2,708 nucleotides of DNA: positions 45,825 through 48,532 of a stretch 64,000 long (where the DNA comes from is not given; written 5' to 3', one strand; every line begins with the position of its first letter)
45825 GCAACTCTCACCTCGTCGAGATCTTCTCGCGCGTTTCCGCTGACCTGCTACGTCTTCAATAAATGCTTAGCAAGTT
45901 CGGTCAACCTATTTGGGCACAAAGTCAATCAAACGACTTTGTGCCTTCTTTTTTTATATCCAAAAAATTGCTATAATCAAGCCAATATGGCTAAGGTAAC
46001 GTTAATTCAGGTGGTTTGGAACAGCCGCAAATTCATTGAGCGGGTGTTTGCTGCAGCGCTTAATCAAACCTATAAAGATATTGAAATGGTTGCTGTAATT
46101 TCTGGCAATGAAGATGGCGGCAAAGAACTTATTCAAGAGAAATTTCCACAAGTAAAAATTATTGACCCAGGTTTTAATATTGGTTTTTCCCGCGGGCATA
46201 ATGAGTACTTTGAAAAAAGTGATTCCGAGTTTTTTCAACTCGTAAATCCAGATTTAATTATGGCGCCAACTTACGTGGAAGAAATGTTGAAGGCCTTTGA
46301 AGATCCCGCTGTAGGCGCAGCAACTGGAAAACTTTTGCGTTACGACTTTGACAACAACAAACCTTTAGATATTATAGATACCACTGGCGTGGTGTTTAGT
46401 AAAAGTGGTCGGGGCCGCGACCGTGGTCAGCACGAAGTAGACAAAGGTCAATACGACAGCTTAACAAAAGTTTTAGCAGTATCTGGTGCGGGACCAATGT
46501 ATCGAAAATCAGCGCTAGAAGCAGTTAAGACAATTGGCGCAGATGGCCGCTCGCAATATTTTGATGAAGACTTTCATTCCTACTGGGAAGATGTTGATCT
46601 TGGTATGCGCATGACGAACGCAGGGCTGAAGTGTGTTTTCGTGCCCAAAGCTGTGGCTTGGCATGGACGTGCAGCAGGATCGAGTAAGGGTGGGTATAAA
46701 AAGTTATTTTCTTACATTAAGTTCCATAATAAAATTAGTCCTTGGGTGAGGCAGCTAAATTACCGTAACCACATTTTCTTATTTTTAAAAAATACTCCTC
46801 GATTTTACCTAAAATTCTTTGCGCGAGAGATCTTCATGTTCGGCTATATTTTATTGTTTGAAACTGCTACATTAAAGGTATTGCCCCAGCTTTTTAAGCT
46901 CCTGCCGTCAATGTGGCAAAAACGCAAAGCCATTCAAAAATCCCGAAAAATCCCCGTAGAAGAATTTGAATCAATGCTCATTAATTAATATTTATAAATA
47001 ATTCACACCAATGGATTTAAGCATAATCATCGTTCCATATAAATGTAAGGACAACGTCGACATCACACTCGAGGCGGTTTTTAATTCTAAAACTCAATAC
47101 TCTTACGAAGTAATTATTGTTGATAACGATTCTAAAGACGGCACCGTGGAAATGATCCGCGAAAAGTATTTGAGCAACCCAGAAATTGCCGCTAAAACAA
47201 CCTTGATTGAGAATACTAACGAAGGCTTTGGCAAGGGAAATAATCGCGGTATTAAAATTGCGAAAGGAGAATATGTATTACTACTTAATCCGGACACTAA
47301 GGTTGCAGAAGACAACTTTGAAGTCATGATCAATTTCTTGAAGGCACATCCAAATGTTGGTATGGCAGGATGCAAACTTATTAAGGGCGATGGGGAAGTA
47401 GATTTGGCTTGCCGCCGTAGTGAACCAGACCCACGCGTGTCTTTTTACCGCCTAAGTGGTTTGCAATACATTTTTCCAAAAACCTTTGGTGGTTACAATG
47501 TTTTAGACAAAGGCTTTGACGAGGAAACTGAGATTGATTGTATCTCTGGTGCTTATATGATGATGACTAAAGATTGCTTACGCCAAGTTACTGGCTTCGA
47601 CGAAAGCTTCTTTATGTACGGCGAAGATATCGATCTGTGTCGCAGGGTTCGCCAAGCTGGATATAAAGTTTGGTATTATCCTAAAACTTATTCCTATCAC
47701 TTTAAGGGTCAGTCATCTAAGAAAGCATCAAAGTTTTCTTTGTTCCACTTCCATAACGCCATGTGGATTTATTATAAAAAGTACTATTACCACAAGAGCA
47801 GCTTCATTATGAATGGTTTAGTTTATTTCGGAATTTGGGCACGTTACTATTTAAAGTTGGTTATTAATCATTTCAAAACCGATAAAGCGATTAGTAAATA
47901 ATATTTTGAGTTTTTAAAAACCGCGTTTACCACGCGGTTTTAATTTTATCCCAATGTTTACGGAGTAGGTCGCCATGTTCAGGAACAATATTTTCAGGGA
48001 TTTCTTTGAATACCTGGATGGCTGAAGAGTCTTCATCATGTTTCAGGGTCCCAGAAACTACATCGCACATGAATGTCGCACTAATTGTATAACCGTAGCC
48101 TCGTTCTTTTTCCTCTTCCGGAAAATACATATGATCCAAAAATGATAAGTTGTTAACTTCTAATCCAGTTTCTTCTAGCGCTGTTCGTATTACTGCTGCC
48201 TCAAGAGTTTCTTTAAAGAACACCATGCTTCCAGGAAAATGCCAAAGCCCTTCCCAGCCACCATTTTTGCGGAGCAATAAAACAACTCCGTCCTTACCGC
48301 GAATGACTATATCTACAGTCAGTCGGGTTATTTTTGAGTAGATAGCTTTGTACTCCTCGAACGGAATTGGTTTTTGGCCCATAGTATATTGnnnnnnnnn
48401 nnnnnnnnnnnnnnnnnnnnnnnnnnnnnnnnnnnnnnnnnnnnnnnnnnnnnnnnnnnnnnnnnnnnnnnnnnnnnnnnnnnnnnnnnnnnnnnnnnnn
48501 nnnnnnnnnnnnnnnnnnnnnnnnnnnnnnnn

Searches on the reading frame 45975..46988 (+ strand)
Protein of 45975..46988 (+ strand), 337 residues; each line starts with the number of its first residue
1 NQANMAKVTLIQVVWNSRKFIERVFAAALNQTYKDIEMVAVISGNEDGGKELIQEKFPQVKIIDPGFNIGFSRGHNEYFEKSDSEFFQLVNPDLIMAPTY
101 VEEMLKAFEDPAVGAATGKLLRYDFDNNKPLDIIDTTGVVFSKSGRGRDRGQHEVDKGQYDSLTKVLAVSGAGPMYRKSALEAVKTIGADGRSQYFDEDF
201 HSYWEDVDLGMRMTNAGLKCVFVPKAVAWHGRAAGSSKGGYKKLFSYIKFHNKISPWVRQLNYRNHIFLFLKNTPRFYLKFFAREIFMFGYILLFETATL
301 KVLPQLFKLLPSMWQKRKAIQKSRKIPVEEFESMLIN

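Call 4: search_protein_families(library=pfam, proteins=[window:45975-46988:+], max_evalue=0.01)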
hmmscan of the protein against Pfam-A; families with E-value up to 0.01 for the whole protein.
window:45975-46988:+ (337 aa): 3 families
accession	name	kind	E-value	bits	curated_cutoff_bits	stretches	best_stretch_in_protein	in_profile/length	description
PF00535.33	Glycos_transf_2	-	1.4e-15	58.1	23.3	1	13-129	5-124/168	Glycosyl transferase family 2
PF13641.12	Glyco_tranf_2_3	-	6.1e-13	49.7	27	1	11-232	6-213/230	Glycosyltransferase like family 2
PF13632.12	Glyco_trans_2_3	-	1.7e-08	34.9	27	1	97-229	12-122/198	Glycosyl transferase family group 2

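Call 5: search_protein_families(library=ncbifam, proteins=[window:45975-46988:+], max_evalue=0.01)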
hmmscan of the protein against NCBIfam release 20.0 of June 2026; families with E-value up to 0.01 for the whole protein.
window:45975-46988:+ (337 aa): 7 families
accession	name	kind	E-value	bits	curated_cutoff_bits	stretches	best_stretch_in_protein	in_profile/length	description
TIGR03937.1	PgaC_IcaA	equivalog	1e-10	41.2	422.3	1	3-119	42-162/407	poly-beta-1,6-N-acetyl-D-glucosamine synthase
TIGR03965.1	mycofact_glyco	equivalog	3.3e-10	39.4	280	1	5-230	73-280/467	mycofactocin biosynthesis glycosyltransferase MftF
NF041875.1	EPS_EpsD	equivalog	4.8e-09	36.1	370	1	196-235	173-211/325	exopolysaccharide biosynthesis glycosyltransferase EpsD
NF041394.1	GtaseAglG_Halo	equivalog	4.7e-08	32.7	440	1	25-121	22-120/304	glucosyl-dolichyl phosphate glucuronosyltransferase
TIGR04242.1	nodulat_NodC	equivalog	1.8e-07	30.5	550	1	67-228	115-262/395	chitooligosaccharide synthase NodC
NF007482.0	PRK10073.1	equivalog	3.7e-07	29.5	423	1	4-108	4-110/334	glycosyltransferase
NF047683.1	TeichurnBiosyTuaG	equivalog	9.4e-05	22.2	400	1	6-91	6-94/252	teichuronic acid biosynthesis protein TuaG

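Call 55: search_solved_structures(query=window:45975-46988:+, max_evalue=0.00001)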
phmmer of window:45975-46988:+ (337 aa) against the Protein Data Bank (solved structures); distinct sequences matched with E-value up to 0.00001: 0.

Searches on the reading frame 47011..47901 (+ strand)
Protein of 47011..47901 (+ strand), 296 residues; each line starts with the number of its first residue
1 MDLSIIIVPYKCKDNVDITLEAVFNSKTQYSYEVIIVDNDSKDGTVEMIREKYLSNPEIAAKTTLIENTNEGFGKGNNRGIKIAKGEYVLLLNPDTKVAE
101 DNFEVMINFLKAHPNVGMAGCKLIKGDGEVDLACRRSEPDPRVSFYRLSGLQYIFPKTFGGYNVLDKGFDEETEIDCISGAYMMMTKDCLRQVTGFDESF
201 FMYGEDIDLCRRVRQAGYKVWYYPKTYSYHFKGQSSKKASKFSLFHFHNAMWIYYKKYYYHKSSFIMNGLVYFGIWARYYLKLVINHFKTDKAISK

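Call 4: search_protein_families(library=pfam, proteins=[window:47011-47901:+], max_evalue=0.01)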
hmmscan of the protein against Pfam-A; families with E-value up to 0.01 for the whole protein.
window:47011-47901:+ (296 aa): 7 families
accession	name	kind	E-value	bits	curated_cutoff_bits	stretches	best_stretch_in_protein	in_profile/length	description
PF00535.33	Glycos_transf_2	-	2.7e-21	76.7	23.3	1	4-128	1-121/168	Glycosyl transferase family 2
PF13641.12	Glyco_tranf_2_3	-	1.9e-16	61.2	27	1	3-240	3-221/230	Glycosyltransferase like family 2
PF10111.15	Glyco_tranf_2_2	-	2.6e-10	40.7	27.3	1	6-110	2-106/276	Glycosyltransferase like family 2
PF13632.12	Glyco_trans_2_3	-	1.3e-09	38.6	27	1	178-236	72-126/198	Glycosyl transferase family group 2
PF02709.20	Glyco_transf_7C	-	9.2e-08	32.1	23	1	172-231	13-75/78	N-terminal domain of galactosyltransferase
PF13506.12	Glyco_transf_21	-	9.9e-06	25.6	21.7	1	173-229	97-153/174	Glycosyl transferase family 21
PF13712.12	Glyco_tranf_2_5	-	2.4e-05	24.6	27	1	62-221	31-178/210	Glycosyltransferase like family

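Call 5: search_protein_families(library=ncbifam, proteins=[window:47011-47901:+], max_evalue=0.01)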
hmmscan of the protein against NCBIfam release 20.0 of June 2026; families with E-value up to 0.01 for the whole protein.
window:47011-47901:+ (296 aa): 22 families
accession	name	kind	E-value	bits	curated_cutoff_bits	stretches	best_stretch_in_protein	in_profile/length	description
NF041875.1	EPS_EpsD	equivalog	6.3e-20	71.8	370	1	3-236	1-212/325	exopolysaccharide biosynthesis glycosyltransferase EpsD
NF038302.1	EPS_HpsE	equivalog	2.4e-17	62.9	300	1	1-126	1-126/307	hormogonium polysaccharide biosynthesis glycosyltransferase HpsE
TIGR03937.1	PgaC_IcaA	equivalog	2.3e-16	59.8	422.3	2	3-118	47-158/407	poly-beta-1,6-N-acetyl-D-glucosamine synthase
TIGR04283.1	glyco_like_mftF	equivalog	3.7e-14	52.8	182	1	3-116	1-104/221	TIGR04283 family arsenosugar biosynthesis glycosyltransferase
NF038299.1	EPS_HpsN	equivalog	2.2e-13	49.9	425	2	3-122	3-118/317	hormogonium polysaccharide biosynthesis glycosyltransferase HpsN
TIGR03965.1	mycofact_glyco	equivalog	6.7e-13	48.3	280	1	178-230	229-280/467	mycofactocin biosynthesis glycosyltransferase MftF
NF007482.0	PRK10073.1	equivalog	4.6e-12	45.6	423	1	2-111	7-111/334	glycosyltransferase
NF053739.1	GlytfEpsEBac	equivalog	2.1e-11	43.3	450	1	3-142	3-139/265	glycosyltransferase EpsE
NF047683.1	TeichurnBiosyTuaG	equivalog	4.6e-11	42.8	400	1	3-129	8-131/252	teichuronic acid biosynthesis protein TuaG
TIGR04009.1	wcaE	equivalog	1.5e-09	37.5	369.2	1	1-238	1-240/248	colanic acid biosynthesis glycosyltransferase WcaE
TIGR01556.1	rhamnosyltran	subfamily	1.8e-09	37.2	200.55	1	22-255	12-227/281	rhamnosyltransferase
NF050050.1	ProtGlycPglI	equivalog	3.1e-08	33.3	500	1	3-130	4-127/306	GalNAc(5)-diNAcBac-PP-undecaprenol beta-1,3-glucosyltransferase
NF041394.1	GtaseAglG_Halo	equivalog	7.3e-07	28.8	440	1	1-120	1-117/304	glucosyl-dolichyl phosphate glucuronosyltransferase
NF050819.1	PolSacchBiosHfsG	equivalog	7.6e-07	28.6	500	1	3-123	14-131/302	polysaccharide biosynthesis protein HfsG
TIGR03111.1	glyc2_xrt_Gpos1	hypoth_equivalog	3.3e-06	26.2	363.95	1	4-124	52-171/439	TIGR03111 family XrtG-associated glycosyltransferase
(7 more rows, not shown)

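Call 54: search_solved_structures(query=window:47011-47901:+, max_evalue=0.00001)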
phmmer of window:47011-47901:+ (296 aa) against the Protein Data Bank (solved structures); distinct sequences matched with E-value up to 0.00001: 9.
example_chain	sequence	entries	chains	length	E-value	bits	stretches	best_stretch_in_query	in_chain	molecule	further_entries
2z87_A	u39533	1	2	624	2.3e-14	56.9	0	4-108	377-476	Chondroitin synthase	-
2z86_A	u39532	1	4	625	2.3e-14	56.9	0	4-108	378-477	Chondroitin synthase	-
5tze_C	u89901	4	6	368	6.8e-07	32.3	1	3-140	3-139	Glycosyl transferase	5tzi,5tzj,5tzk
8bz4_A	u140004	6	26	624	8.4e-07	32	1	29-128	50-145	Glycosyltransferase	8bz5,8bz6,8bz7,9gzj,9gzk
8bz8_A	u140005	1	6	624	8.7e-07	32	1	29-128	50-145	Glycosyltransferase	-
5tz8_A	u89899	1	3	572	1.4e-06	31.3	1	3-139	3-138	Glycosyl transferase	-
8vh7_A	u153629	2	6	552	4.9e-06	29.5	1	11-172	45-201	Heparosan synthase B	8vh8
8viw_A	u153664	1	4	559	5.1e-06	29.5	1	11-172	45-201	Heparosan synthase B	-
6p61_A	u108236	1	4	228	9.2e-06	28.6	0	4-137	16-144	Glycosyltransferase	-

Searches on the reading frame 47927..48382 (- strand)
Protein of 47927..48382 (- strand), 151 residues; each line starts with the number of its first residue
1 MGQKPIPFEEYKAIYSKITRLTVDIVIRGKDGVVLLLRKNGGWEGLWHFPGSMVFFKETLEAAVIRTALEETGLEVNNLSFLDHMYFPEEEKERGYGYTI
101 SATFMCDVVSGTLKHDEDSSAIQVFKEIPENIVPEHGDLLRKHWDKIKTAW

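Call 4: search_protein_families(library=pfam, proteins=[window:47927-48382:-], max_evalue=0.01)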
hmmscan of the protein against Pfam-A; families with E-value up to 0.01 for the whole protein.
window:47927-48382:- (151 aa): 2 families
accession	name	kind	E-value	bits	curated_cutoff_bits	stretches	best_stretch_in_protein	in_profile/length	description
PF00293.34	NUDIX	-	3.9e-15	56.5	21.1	1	20-125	3-115/134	NUDIX domain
PF14815.12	NUDIX_4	-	9.3e-06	25.9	35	1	26-84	4-63/113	NUDIX domain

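Call 5: search_protein_families(library=ncbifam, proteins=[window:47927-48382:-], max_evalue=0.01)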
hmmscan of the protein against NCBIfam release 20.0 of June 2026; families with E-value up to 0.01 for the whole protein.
window:47927-48382:- (151 aa): 17 families
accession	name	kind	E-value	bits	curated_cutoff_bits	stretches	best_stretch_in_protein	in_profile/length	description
NF003787.0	PRK05379.1-4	equivalog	3.6e-08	32.8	449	1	15-113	203-304/346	bifunctional nicotinamide-nucleotide adenylyltransferase/Nudix hydroxylase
NF041652.1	Nud_hyd_Dein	equivalog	2e-07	31.4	200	1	18-84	11-82/152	Nudix hydrolase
NF006530.0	PRK08999.1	equivalog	6.7e-07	28.7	245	1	25-82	11-70/315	Nudix family hydrolase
NF008044.0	PRK10776.1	equivalog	4.2e-06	26.7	148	1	21-91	6-77/130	8-oxo-dGTP diphosphatase MutT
NF003788.0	PRK05379.1-5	equivalog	8.8e-06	25.2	354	1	17-114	210-310/351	bifunctional nicotinamide-nucleotide adenylyltransferase/Nudix hydroxylase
NF011963.0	PRK15434.1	subfamily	1.7e-05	24.6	146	1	9-77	6-75/159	GDP-mannose mannosyl hydrolase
NF001937.0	PRK00714.1-4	equivalog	2.5e-05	24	139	1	19-82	7-68/161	RNA pyrophosphohydrolase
NF003786.0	PRK05379.1-2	equivalog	2.5e-05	23.6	397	1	19-77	217-275/354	bifunctional nicotinamide-nucleotide adenylyltransferase/Nudix hydroxylase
NF003785.0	PRK05379.1-1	equivalog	3.2e-05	23.3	418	1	17-77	200-260/347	bifunctional nicotinamide-nucleotide adenylyltransferase/Nudix hydroxylase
TIGR00586.1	mutt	equivalog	4.7e-05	23.4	97.9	1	17-87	3-74/129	8-oxo-dGTP diphosphatase MutT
TIGR02705.1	nudix_YtkD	equivalog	0.00012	21.7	154.4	1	25-85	29-85/156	RNA deprotection pyrophosphohydrolase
NF003790.0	PRK05379.2-2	equivalog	0.00019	20.6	403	1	18-80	215-278/354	bifunctional nicotinamide mononucleotide adenylyltransferase/ADP-ribose pyrophosphatase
NF003791.0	PRK05379.2-3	equivalog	0.00026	20.3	409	1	19-113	201-298/340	bifunctional nicotinamide-nucleotide adenylyltransferase/Nudix hydroxylase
NF007834.0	PRK10546.1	equivalog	0.00049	19.9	156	1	25-78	8-63/135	pyrimidine (deoxy)nucleoside triphosphate diphosphatase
NF001934.0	PRK00714.1-1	equivalog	0.00057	19.4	241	1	19-82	7-68/176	RNA pyrophosphohydrolase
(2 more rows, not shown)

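Call 45: search_solved_structures(query=window:47927-48382:-, max_evalue=0.01, show_alignments=3)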
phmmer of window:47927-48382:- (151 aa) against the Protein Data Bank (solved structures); distinct sequences matched with E-value up to 0.01: 24.
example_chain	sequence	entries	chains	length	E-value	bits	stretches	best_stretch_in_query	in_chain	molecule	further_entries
3smd_A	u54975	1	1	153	0.00018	24.8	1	22-126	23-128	MutT/NUDIX family protein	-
1sjy_A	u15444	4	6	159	0.00019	24.7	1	24-83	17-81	MutT/nudix family protein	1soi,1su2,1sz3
3hhj_A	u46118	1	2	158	0.0002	24.7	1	24-78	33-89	Mutator mutT protein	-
2fml_A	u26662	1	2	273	0.00025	24.4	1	21-108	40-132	MutT/nudix family protein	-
3r03_A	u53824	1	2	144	0.00029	24.1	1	28-77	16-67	NUDIX hydrolase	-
2yyh_A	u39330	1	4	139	0.00038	23.8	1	20-136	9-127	8-OXO-dGTPase domain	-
3id9_A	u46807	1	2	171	0.00043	23.6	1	30-82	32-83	MutT/NUDIX family protein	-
5otn_A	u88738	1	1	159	0.00051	23.3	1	21-87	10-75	Nudix (Nucleoside diphosphate linked moiety X)-type motif 1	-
5hzx_A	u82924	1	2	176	0.00059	23.1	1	21-87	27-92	Nudix (Nucleoside diphosphate linked moiety X)-type motif 1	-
5mze_A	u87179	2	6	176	0.00062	23.1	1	19-88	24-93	7,8-dihydro-8-oxoguanine triphosphatase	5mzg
6ehh_A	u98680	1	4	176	0.00062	23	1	19-88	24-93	7,8-dihydro-8-oxoguanine triphosphatase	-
2qjt_B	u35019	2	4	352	0.00075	22.8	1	18-77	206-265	Nicotinamide-nucleotide adenylyltransferase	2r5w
2gt4_A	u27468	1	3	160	0.00076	22.8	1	10-76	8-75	GDP-mannose mannosyl hydrolase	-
1rya_A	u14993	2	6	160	0.00077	22.7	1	10-76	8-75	GDP-mannose mannosyl hydrolase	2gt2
2i8t_A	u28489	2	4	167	0.00088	22.6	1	10-76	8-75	GDP-mannose mannosyl hydrolase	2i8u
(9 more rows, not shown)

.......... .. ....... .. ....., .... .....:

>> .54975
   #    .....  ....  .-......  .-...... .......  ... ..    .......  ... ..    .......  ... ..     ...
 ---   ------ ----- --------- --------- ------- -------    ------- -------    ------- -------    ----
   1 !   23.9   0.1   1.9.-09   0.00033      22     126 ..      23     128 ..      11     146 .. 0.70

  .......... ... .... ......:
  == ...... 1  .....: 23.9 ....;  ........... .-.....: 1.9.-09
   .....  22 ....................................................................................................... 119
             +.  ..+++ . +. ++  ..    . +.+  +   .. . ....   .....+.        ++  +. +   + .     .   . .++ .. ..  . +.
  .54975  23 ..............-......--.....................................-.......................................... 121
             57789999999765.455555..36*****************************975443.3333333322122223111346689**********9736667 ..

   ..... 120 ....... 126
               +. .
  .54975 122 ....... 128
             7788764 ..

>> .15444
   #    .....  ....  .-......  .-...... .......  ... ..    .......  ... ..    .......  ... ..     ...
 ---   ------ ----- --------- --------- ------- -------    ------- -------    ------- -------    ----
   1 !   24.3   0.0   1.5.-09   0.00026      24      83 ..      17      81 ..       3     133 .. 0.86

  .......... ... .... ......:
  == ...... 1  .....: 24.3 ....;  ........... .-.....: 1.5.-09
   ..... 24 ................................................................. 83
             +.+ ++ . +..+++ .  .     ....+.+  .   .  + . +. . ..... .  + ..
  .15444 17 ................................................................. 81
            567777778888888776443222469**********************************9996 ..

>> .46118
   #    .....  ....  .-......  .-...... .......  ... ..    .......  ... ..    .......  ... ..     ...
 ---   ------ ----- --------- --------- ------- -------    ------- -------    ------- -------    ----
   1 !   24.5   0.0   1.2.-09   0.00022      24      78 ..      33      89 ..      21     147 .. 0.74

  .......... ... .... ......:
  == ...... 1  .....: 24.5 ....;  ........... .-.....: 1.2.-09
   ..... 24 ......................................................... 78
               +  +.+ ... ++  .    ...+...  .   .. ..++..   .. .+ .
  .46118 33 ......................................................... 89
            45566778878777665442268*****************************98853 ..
